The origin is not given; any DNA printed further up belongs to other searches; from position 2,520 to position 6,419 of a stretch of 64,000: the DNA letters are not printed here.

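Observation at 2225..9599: Giant 2310-aa secreted Cys-rich, sequon-rich surface protein, stop/start-coupled to a small membrane-anchored low-complexity partner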

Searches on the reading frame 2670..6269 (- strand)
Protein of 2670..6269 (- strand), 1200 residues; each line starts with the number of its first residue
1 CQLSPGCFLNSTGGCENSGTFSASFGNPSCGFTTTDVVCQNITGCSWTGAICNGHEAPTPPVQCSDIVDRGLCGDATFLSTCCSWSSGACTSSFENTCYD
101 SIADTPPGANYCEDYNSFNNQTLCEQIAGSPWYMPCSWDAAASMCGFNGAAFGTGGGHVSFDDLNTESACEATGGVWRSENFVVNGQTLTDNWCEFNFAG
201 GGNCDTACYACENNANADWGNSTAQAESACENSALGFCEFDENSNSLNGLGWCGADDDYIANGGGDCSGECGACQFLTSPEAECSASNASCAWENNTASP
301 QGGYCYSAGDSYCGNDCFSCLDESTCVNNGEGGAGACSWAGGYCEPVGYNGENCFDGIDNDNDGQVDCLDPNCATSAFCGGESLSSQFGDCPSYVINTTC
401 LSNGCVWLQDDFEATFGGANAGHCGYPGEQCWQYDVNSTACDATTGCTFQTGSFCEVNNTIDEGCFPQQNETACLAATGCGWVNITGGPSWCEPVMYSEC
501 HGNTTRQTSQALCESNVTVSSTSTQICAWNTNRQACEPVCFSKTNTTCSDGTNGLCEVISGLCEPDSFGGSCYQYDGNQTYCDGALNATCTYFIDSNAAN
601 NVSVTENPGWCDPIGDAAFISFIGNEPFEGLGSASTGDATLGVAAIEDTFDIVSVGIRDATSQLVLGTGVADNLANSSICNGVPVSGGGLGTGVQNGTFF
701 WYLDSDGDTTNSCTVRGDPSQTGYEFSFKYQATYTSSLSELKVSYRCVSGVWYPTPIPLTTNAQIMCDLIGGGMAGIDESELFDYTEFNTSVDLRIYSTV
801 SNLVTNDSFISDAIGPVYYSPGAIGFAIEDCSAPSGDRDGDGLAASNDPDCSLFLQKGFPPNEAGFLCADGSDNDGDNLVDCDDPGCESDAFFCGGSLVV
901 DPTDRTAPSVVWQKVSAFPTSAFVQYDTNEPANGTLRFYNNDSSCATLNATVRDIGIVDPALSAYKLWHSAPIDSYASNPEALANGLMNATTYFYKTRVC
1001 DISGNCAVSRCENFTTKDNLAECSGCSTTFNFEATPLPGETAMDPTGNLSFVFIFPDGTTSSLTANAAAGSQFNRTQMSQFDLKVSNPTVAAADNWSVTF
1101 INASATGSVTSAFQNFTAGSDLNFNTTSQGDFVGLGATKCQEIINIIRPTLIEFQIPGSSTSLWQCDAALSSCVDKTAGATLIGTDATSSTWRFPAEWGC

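Call 44: search_protein_representatives(protein=window:2670-6269:-)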
Query: 1200 residues. Proteins with E-value up to 0.001 (for the whole library): 419; up to 1e-10: 218; up to 1e-30: 143. The best 150 are listed.
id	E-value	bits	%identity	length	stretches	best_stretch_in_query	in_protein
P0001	0.0e+00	2791.3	100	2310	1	1-1200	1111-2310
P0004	0.0e+00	1207.4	49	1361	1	7-1200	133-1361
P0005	6.3e-253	858.9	39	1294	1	11-1200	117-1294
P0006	1.3e-232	791.6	49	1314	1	12-866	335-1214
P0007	6.8e-191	653.4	39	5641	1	18-1199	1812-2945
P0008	9.4e-181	619.8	38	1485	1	56-1199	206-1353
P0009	3.1e-175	601.5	38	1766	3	644-1198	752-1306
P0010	3.5e-171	588.1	36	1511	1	14-1194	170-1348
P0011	5.4e-170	584.2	38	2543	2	390-1198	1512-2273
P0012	6.8e-165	567.3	36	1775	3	645-1199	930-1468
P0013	8.6e-160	550.4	37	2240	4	23-482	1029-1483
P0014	5.0e-158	544.5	37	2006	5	25-597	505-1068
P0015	7.4e-158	543.9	37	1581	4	645-1195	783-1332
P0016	2.2e-157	542.4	38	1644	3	609-1196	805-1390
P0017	1.2e-156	540.0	39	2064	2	10-1177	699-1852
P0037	1.1e-117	410.9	37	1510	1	75-1196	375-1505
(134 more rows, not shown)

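Call 55: find_encoding_contigs(protein=P0037, flank=3000, max_places=3)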
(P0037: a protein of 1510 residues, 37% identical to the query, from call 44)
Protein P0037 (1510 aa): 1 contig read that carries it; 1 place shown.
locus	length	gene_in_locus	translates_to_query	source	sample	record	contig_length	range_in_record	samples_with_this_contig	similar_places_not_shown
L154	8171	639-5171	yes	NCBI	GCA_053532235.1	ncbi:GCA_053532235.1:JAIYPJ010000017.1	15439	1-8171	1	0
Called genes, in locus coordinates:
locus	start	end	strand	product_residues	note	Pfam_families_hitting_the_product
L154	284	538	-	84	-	-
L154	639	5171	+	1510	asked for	-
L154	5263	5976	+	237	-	-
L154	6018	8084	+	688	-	PF03477:ATP-cone, PF00317:Ribonuc_red_lgN, PF02867:Ribonuc_red_lgC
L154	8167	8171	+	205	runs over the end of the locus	PF02572:CobA_CobO_BtuR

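Call 75: predict_structure(alignment_id=A5)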
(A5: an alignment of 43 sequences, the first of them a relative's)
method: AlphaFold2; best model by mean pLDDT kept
length: 614 residues; sequences in the alignment: 43
mean_pLDDT: 81.1   pTM: 0.72
mean pLDDT of the five models: 81.1, 79.7, 79.1, 78.5, 76.9
residues with pLDDT >= 90: 255; 70-90: 250; 50-70: 42; < 50: 67
segments of 3 or more residues with pLDDT < 50: 261-268, 522-578
pLDDT, mean of each block of 10 residues (from residue 1): 63 68 92 91 93 94 74 86 92 89 81 89 90 90 93 86 86 90 86 80 92 92 93 94 94 77 44 88 86 95 95 94 92 86 91 89 91 87 86 90 92 87 82 81 87 91 90 86 88 95 82 71 44 33 34 31 32 41 66 92 87 52
secondary structure, 60 per line:
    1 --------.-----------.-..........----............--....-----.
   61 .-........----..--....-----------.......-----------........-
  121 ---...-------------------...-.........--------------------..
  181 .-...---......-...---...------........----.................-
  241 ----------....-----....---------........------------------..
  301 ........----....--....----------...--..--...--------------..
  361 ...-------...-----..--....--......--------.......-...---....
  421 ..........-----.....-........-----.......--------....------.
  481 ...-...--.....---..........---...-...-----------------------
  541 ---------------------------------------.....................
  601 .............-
elements in order: E23-32 E37-48 E51-54 H63-70 H79-82 E94-100 E112-119 E124-126 H150-158 H189-194 E211-218 E223-239 E251-254 H260-263 E273-280 E299-308 E313-316 E319-322 E342-344 E359-363 E371-373 H383-386 E389-394 E403-409 E420-422 E426-430 E436-440 H442-449 E455-461 E470-473 E480-483 E490-494 E498-504 E511-513 H580-613
